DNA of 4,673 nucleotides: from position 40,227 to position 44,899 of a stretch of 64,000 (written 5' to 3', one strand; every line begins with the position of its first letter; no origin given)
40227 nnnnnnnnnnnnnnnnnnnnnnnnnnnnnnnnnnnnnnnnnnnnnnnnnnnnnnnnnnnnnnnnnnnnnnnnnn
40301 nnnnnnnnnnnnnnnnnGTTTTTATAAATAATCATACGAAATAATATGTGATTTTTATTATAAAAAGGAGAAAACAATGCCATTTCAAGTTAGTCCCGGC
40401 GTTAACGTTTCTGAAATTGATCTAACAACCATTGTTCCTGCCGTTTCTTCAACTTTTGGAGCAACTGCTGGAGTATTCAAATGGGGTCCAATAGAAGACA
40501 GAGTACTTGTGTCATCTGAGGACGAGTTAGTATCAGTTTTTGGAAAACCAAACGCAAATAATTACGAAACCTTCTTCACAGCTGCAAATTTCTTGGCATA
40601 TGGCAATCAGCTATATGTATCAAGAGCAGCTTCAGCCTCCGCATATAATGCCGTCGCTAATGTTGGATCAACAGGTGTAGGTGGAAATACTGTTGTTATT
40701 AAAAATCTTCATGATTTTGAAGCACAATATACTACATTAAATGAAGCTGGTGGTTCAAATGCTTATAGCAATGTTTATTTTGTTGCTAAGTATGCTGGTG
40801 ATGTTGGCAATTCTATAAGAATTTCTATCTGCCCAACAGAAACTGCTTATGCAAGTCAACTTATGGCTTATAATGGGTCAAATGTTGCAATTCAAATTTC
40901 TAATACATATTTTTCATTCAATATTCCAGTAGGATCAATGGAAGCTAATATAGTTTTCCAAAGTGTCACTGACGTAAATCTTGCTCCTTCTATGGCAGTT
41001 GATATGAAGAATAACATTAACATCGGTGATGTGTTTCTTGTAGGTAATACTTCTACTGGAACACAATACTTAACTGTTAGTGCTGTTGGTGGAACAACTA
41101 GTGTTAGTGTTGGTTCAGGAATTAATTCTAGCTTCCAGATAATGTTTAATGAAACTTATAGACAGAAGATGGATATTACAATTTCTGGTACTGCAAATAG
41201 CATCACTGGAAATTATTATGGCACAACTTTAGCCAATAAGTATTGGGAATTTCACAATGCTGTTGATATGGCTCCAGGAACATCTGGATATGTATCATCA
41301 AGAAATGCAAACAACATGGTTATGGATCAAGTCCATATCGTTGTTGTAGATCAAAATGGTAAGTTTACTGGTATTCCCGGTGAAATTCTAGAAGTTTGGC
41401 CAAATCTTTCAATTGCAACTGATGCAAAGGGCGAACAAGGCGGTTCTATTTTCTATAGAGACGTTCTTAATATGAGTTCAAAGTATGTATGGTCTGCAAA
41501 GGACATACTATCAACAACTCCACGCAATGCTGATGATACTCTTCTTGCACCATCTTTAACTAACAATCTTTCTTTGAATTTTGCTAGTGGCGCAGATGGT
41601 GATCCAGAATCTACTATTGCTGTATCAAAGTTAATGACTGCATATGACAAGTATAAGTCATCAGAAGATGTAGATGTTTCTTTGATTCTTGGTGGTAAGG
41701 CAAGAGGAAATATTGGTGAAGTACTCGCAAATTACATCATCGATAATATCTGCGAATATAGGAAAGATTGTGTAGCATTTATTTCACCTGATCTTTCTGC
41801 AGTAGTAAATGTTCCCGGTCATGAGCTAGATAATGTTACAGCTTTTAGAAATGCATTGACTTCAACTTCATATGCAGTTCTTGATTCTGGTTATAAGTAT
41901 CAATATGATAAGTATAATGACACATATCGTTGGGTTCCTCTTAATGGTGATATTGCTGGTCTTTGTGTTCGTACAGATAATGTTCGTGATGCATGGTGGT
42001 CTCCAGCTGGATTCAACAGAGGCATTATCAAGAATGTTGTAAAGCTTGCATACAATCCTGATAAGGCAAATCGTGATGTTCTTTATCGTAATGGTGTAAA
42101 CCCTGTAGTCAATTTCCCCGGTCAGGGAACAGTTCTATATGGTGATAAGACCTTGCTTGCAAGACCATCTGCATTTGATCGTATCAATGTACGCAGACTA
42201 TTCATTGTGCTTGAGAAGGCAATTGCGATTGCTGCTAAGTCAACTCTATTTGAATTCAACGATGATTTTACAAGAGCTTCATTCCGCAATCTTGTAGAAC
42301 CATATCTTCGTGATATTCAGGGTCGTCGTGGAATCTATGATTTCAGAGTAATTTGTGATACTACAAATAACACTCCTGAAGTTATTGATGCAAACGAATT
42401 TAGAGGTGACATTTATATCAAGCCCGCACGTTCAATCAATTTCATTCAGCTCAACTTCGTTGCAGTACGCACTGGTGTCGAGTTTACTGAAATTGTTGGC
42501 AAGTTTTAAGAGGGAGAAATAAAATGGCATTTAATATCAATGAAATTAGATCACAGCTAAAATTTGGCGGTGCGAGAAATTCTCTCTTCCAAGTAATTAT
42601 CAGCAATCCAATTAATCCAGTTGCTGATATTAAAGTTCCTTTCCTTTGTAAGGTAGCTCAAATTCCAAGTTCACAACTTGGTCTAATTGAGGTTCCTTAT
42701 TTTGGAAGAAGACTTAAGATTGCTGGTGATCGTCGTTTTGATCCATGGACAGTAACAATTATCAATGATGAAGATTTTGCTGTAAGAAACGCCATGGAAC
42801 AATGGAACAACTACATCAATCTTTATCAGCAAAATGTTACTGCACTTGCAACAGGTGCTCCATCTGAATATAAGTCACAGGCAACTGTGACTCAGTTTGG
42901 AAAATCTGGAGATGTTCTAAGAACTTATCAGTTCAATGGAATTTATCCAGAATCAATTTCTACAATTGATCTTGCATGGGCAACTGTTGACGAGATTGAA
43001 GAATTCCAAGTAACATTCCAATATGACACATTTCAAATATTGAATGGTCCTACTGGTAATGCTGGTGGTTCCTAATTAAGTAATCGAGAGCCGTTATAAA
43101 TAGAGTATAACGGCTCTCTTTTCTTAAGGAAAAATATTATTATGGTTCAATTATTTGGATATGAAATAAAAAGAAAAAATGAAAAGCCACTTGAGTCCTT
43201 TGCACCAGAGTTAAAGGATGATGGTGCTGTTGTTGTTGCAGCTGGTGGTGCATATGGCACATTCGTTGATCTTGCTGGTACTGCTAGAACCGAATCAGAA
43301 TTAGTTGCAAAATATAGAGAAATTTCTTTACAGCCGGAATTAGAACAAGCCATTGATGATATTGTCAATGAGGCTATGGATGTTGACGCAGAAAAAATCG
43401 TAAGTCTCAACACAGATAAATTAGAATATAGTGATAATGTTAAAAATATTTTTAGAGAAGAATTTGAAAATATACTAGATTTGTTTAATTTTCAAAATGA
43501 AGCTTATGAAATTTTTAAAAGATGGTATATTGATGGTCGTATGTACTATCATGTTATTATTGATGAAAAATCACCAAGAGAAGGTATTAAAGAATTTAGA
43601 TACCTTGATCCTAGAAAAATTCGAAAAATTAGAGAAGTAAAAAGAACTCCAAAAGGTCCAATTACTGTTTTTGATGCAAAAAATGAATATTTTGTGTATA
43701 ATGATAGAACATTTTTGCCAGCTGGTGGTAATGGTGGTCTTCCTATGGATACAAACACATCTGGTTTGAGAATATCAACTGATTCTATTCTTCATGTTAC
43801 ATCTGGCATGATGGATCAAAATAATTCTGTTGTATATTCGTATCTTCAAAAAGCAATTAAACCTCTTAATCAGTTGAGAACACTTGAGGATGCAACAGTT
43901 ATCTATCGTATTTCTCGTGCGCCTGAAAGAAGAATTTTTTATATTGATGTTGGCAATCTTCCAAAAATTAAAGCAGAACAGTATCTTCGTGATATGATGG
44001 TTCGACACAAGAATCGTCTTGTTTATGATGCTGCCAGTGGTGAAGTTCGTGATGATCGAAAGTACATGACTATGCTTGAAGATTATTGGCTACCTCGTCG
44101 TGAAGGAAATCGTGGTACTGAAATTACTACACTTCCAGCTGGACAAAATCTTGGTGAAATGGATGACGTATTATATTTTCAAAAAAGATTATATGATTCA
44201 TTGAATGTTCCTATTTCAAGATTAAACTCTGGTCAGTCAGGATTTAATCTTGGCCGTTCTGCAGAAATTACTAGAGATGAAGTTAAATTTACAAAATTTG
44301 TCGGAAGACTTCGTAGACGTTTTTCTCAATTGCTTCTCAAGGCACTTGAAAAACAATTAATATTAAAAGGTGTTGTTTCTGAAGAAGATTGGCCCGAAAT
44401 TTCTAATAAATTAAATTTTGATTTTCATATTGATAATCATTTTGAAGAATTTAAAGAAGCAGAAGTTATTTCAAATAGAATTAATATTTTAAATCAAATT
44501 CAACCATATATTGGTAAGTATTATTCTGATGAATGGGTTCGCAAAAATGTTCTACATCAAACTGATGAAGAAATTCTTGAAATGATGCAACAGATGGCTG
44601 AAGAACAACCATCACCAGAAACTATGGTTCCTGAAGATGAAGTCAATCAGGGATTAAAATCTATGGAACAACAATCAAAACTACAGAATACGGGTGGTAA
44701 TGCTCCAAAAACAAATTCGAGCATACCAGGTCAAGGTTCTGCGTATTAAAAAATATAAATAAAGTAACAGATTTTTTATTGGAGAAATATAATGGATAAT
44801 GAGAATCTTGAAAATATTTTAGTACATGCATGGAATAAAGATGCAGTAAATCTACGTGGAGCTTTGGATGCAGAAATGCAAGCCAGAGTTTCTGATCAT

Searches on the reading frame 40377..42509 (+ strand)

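Call 35: search_protein_families(library=phrogs, proteins=[window:40377-42509:+], max_evalue=0.00001)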
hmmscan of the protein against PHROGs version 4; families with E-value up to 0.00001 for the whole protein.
window:40377-42509:+ (710 aa): 5 families
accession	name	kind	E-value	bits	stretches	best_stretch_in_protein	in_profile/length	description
phrog_23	-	tail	4.9e-131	438.9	1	3-708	22-474/496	tail sheath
phrog_10581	-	tail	1.6e-44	153.4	1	533-692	736-905/915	tail sheath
phrog_20545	-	tail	5.6e-15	56.1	1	5-86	22-103/538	tail sheath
phrog_38392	-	tail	6.2e-12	46.3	1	5-87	6-88/329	tail sheath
phrog_34521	-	tail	7e-11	41.8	1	550-673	803-927/962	tail sheath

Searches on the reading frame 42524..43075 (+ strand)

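Call 35: search_protein_families(library=phrogs, proteins=[window:42524-43075:+], max_evalue=0.00001)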
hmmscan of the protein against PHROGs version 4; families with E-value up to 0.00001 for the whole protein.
window:42524-43075:+ (183 aa): 3 families
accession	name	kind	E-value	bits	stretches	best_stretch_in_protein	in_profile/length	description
phrog_45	-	tail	5.5e-52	178.1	1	1-180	74-262/350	tail tube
phrog_4542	-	tail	1.3e-09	38.8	1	22-176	31-184/214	tail tube protein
phrog_3629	-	tail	1.3e-07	32.1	1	39-169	77-203/313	tail tube protein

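Call 71: search_protein_families(library=ncbifam, proteins=[window:42524-43075:+], max_evalue=0.01)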
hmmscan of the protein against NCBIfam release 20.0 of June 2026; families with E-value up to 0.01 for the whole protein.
window:42524-43075:+ (183 aa): 0 families

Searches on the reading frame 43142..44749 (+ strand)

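Call 35: search_protein_families(library=phrogs, proteins=[window:43142-44749:+], max_evalue=0.00001)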
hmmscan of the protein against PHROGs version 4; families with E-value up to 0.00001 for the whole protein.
window:43142-44749:+ (535 aa): 1 family
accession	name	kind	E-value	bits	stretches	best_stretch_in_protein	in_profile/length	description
phrog_213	-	head and packaging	8.3e-201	669.1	1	1-511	2-520/528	portal protein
